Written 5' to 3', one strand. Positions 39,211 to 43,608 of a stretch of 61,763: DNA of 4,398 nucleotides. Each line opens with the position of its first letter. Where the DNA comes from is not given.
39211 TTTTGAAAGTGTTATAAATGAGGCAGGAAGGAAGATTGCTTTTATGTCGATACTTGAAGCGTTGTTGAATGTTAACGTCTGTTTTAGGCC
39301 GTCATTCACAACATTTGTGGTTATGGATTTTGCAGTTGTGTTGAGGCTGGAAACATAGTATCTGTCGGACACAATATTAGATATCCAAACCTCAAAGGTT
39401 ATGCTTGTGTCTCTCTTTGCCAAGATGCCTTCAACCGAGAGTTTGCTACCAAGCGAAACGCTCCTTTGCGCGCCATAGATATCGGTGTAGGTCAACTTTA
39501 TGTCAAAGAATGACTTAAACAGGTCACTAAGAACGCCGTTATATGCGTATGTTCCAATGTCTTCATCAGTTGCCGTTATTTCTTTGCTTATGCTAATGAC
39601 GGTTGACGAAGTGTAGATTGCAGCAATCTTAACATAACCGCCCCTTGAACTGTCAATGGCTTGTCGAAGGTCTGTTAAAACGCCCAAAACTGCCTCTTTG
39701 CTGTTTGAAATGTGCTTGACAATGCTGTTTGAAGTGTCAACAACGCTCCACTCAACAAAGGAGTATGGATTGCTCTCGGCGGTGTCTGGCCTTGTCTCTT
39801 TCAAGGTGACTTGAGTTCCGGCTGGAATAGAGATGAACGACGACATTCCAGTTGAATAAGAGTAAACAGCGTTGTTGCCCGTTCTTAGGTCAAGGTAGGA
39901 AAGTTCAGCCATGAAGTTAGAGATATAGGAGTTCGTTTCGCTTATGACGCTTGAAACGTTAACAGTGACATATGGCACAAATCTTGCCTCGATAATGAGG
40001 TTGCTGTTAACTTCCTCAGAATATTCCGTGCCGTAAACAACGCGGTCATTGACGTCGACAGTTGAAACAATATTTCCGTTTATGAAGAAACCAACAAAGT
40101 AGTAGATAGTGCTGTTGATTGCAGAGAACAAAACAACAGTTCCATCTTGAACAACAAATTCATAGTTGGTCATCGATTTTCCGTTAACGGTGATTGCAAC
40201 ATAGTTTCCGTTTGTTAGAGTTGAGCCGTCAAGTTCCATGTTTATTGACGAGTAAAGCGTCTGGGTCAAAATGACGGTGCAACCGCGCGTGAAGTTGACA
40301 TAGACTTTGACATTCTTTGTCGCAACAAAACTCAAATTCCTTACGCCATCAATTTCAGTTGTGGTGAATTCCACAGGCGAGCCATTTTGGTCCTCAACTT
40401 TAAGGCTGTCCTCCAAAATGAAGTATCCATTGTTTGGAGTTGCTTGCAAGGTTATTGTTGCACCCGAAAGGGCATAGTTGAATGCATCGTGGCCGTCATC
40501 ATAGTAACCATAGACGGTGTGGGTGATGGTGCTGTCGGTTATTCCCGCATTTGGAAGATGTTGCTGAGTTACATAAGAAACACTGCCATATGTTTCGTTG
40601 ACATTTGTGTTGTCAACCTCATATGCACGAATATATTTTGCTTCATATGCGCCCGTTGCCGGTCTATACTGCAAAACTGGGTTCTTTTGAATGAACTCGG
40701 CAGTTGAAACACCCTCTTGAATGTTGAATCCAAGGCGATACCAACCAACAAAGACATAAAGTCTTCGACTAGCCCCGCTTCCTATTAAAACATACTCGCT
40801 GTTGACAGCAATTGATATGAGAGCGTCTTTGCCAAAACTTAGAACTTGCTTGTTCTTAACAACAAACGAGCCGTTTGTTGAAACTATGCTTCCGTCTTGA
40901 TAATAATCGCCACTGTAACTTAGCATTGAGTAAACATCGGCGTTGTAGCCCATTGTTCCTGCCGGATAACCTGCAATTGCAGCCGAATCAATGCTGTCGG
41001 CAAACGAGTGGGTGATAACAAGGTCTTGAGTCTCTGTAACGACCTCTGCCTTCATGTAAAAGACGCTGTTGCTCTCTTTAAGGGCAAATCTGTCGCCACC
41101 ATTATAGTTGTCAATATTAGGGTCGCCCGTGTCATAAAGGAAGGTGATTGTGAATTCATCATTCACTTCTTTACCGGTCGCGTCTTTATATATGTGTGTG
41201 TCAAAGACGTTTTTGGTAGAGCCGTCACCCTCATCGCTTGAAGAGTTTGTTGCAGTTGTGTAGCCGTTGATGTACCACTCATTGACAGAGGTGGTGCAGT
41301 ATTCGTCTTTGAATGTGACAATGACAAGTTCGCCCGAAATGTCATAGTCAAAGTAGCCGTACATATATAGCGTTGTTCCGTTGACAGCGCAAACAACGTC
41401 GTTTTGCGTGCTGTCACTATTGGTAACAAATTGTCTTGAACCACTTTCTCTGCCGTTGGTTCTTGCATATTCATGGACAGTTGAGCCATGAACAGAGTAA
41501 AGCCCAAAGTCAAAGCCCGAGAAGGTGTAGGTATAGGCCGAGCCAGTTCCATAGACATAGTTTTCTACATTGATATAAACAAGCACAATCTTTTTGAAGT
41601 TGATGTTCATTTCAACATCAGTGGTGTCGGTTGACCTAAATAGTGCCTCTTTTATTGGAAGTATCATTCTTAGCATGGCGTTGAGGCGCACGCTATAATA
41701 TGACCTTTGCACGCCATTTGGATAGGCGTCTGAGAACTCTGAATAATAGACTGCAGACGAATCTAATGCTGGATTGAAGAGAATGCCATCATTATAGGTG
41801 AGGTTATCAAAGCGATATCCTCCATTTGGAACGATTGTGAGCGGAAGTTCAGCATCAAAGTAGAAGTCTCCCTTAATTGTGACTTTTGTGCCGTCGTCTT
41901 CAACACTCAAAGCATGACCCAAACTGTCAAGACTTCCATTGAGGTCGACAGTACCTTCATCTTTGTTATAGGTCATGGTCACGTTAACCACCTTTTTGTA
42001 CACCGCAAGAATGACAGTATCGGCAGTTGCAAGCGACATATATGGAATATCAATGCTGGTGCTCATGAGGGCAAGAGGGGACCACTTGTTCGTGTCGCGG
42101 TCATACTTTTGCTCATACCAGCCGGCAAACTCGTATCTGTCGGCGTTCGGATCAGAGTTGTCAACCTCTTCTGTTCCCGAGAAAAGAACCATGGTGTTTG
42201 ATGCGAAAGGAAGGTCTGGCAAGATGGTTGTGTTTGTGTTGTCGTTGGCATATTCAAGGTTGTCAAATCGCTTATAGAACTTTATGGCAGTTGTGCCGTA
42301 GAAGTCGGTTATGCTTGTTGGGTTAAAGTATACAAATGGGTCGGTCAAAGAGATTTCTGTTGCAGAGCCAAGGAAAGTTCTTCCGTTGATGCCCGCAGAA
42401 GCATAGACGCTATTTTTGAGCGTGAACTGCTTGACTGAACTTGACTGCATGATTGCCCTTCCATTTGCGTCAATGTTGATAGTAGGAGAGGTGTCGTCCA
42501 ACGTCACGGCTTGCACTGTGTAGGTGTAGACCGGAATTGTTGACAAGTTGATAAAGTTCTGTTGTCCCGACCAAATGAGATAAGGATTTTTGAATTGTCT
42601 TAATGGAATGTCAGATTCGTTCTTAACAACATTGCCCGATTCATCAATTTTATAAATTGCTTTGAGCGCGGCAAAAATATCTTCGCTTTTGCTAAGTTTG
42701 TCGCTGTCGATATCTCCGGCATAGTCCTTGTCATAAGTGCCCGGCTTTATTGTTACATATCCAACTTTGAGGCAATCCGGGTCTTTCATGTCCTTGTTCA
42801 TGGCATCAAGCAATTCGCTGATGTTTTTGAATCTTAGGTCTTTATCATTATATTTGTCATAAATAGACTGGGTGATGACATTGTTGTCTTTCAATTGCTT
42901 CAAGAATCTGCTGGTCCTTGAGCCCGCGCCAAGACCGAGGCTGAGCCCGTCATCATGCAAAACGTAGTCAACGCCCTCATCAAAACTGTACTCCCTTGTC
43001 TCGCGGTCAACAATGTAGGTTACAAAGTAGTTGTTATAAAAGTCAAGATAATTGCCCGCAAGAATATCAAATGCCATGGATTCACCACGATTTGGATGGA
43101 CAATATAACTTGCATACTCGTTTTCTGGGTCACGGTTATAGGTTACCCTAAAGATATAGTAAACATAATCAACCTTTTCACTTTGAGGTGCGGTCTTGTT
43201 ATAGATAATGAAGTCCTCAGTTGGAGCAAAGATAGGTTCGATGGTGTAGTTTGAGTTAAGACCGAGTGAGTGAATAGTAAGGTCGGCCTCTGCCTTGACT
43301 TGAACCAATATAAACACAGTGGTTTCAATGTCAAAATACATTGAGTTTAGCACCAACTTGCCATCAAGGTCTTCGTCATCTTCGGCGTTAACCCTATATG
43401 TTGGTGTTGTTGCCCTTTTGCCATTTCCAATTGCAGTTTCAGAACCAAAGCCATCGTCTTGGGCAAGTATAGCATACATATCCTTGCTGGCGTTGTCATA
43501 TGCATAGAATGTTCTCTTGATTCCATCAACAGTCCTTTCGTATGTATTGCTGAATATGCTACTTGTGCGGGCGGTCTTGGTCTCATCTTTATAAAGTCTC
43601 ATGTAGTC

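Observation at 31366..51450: Single uninterrupted 20-kb ORF (6,694 aa) anchored at both ends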

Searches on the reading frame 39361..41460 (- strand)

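Call 117: search_protein_families(library=pfam, proteins=[window:39361-41460:-], max_evalue=1)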
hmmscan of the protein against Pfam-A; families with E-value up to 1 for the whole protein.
window:39361-41460:- (700 aa): 4 families
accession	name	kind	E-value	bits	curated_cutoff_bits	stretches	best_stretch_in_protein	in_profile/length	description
PF18998.6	Flg_new_2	-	0.0041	17.5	23.6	1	327-346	17-35/73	Divergent InlB B-repeat domain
PF00717.28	Peptidase_S24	-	0.056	13.6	23.3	1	405-446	19-58/116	Peptidase S24-like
PF20606.3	DUF6799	-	0.13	12.4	26.8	0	411-444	2-36/63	Domain of unknown function (DUF6799)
PF20623.4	Sgo0707_N2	-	0.79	9.6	27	0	403-431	55-83/141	Sgo0707 N2 domain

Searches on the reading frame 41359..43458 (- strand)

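Call 117: search_protein_families(library=pfam, proteins=[window:41359-43458:-], max_evalue=1)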
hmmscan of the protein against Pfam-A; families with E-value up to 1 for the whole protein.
window:41359-43458:- (700 aa): 3 families
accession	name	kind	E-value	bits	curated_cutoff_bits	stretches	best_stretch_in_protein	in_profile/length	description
PF18998.6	Flg_new_2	-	0.044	14.2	23.6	1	522-559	9-46/73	Divergent InlB B-repeat domain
PF09479.16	Flg_new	-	0.063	13.9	27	1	433-460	24-49/65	Listeria-Bacteroides repeat domain (List_Bact_rpt)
PF04385.20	FAINT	-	0.95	10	20.7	1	540-571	25-56/78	Domain of unknown function, DUF529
